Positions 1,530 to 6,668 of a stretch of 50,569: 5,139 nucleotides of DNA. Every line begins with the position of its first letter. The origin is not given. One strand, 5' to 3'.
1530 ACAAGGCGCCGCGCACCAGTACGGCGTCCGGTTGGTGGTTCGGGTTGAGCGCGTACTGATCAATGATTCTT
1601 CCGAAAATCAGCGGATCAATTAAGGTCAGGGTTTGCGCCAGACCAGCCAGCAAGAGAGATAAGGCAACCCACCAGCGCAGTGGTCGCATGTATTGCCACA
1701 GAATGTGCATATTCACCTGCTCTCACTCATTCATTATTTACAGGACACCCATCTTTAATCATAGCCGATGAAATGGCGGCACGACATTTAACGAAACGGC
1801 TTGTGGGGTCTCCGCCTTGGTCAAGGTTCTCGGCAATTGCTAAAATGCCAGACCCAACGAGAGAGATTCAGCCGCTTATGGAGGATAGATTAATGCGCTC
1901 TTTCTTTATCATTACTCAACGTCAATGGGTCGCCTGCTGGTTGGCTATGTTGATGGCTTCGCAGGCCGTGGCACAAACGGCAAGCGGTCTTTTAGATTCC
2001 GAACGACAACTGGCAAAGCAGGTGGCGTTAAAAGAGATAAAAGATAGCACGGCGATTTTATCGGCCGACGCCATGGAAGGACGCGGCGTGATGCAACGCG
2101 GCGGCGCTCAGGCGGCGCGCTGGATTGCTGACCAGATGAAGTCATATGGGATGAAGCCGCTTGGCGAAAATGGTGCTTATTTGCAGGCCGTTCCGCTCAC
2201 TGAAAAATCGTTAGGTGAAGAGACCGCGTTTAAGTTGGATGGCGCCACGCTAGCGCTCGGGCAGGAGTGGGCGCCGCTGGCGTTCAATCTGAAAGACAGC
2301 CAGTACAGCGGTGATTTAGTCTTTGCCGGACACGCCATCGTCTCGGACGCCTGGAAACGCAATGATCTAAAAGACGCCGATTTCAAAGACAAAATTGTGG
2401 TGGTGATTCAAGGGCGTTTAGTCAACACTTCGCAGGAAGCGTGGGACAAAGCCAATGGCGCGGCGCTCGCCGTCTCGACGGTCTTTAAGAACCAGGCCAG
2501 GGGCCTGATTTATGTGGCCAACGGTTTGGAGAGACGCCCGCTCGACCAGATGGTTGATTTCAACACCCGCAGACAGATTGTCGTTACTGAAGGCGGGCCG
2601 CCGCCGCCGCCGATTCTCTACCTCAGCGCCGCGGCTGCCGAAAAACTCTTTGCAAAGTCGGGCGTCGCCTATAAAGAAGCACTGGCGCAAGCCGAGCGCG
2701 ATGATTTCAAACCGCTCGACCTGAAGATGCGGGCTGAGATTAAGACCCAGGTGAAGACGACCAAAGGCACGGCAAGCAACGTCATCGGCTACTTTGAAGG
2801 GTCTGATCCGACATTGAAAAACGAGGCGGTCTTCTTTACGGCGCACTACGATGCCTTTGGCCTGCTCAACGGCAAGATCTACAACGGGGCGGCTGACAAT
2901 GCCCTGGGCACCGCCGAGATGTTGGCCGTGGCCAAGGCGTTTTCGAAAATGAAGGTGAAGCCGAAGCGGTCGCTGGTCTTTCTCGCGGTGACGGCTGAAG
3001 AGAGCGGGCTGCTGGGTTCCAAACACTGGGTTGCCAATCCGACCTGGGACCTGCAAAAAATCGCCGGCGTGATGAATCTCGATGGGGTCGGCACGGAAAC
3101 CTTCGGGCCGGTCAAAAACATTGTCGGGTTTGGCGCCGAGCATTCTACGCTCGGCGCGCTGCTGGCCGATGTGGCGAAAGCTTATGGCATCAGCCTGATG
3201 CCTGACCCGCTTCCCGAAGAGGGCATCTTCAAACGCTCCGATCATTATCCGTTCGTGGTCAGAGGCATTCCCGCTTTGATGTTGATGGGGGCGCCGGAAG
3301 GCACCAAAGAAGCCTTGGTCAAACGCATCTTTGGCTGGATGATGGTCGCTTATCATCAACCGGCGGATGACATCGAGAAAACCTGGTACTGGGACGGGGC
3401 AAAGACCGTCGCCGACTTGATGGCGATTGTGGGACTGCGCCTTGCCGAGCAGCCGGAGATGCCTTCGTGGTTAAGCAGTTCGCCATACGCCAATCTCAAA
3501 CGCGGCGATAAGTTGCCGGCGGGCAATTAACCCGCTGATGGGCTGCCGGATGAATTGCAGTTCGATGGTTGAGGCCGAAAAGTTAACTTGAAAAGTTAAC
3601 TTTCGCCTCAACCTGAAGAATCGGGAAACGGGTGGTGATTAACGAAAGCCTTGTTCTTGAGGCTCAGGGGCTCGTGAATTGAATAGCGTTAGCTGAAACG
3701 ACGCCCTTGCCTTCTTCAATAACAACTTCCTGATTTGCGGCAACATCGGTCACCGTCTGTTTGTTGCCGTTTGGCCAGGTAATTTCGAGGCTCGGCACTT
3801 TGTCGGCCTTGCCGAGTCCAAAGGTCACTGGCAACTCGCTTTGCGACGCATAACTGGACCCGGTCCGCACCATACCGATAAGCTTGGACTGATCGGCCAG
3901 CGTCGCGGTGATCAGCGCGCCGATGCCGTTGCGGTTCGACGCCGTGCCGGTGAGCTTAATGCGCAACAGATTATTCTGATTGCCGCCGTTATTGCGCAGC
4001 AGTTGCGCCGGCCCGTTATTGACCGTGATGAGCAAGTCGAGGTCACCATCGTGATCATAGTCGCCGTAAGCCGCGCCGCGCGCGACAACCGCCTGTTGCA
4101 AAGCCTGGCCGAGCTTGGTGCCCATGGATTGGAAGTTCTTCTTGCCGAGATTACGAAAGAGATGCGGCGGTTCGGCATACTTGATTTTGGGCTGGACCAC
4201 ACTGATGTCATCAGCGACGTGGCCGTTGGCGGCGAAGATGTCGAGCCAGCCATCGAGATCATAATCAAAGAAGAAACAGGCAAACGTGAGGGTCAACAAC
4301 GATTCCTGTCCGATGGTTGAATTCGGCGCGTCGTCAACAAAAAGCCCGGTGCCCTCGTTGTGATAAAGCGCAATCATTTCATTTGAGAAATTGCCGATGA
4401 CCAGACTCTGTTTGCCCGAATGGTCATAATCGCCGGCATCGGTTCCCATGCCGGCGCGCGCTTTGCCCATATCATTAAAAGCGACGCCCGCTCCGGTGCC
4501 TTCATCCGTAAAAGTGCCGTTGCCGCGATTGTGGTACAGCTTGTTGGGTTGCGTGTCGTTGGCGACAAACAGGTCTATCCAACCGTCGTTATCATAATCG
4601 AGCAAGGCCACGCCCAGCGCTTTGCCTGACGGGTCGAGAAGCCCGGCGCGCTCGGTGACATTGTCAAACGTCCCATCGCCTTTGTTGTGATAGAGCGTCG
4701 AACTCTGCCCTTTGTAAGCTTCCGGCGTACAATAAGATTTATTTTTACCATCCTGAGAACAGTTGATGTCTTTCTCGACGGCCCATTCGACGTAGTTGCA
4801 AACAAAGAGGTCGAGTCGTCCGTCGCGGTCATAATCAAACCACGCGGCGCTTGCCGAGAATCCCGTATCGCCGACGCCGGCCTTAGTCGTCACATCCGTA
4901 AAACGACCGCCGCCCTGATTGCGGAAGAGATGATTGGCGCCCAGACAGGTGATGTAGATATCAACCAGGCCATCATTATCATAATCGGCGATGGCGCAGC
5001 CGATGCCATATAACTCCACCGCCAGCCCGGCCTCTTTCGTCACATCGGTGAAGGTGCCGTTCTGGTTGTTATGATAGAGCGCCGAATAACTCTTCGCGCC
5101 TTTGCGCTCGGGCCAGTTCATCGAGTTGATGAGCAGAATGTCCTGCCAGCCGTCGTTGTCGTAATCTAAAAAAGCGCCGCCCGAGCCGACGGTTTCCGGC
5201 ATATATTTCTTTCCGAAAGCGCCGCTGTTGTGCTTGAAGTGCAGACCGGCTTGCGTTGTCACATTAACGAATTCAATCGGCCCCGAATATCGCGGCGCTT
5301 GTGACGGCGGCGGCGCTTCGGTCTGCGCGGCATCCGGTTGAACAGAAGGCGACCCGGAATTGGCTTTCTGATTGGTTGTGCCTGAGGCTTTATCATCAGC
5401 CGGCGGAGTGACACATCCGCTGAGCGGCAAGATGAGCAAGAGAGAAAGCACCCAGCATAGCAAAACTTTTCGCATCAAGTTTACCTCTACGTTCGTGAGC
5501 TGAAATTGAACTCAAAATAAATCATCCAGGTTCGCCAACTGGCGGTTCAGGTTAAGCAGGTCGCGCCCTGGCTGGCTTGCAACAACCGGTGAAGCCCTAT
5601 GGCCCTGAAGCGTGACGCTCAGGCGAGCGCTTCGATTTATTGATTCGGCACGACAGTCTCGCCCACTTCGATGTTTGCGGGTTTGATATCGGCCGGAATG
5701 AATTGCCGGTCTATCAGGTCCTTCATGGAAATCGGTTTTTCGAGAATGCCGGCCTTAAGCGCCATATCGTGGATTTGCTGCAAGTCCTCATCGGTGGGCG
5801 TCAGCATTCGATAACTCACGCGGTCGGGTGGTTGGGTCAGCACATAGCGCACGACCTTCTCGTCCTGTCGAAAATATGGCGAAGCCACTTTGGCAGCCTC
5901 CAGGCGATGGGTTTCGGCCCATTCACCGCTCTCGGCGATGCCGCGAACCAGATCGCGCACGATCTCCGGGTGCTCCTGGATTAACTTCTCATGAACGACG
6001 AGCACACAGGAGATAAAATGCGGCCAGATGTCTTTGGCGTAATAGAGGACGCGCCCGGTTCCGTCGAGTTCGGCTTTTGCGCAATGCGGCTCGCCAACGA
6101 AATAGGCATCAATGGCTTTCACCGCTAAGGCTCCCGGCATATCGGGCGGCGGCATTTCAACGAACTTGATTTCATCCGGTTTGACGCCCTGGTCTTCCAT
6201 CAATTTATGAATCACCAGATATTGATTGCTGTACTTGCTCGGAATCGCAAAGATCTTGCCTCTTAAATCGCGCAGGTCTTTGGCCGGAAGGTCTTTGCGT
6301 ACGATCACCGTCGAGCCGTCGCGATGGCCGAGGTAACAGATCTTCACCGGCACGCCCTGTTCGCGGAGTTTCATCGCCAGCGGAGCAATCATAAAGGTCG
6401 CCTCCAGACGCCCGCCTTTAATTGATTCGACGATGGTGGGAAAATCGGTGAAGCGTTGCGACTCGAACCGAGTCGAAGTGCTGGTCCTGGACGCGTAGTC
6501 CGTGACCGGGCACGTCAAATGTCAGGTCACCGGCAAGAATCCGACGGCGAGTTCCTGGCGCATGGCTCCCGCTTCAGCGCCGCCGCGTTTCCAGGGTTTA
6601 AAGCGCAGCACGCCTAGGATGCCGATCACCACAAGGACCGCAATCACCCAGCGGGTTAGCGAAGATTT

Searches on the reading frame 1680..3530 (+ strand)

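Call 19: search_protein_families(library=pfam, proteins=[window:1680-3530:+])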
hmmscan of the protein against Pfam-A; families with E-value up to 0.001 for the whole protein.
window:1680-3530:+ (616 aa): 2 families
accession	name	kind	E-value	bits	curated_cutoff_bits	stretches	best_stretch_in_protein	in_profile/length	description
PF04389.22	Peptidase_M28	-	7.4e-44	150.2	21.3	1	367-582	1-190/193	Peptidase family M28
PF01546.33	Peptidase_M20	-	4.9e-07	30.3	24.6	1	399-540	27-177/206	Peptidase family M20/M25/M40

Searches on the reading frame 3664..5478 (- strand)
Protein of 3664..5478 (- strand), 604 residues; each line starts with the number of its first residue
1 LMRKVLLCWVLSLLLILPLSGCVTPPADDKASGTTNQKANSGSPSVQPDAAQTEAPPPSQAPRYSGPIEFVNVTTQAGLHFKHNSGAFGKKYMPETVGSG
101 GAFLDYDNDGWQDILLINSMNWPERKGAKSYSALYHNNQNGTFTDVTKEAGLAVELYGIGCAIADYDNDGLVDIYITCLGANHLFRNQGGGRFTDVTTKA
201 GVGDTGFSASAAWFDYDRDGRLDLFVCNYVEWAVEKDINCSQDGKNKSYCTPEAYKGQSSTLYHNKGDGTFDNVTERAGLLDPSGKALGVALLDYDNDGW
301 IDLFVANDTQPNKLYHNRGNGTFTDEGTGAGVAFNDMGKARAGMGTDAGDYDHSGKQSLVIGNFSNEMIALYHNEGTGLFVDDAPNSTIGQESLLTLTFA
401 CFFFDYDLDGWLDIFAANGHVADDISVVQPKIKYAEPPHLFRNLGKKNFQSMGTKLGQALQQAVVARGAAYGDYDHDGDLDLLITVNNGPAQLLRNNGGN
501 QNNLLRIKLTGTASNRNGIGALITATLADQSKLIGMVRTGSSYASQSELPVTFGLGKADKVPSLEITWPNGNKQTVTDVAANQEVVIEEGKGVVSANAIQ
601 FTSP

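Call 19: search_protein_families(library=pfam, proteins=[window:3664-5478:-])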
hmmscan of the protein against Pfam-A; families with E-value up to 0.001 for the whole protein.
window:3664-5478:- (604 aa): 3 families
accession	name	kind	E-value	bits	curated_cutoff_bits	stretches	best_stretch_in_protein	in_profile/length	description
PF13517.12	FG-GAP_3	-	7.3e-48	161.4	26.9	6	165-226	1-61/61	FG-GAP-like repeat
PF07593.17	UnbV_ASPIC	-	4.9e-20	71.6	23.4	1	518-585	1-67/68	ASPIC and UnbV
PF01839.29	FG-GAP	-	4e-08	33.4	22.1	0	98-119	2-23/37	FG-GAP repeat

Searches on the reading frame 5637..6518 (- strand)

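Call 19: search_protein_families(library=pfam, proteins=[window:5637-6518:-])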
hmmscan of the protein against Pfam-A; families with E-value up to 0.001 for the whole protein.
window:5637-6518:- (293 aa): 3 families
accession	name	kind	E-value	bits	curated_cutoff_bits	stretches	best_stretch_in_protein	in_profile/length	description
PF13379.11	NMT1_2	-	7.1e-26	92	24.7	1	21-209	40-244/252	NMT1-like family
PF09084.16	NMT1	-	5.9e-17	62.7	20.5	1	51-204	56-212/216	NMT1/THI5 like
PF12974.12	Phosphonate-bd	-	4.6e-10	39.7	27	1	8-120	22-140/242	ABC transporter, phosphonate, periplasmic substrate-binding protein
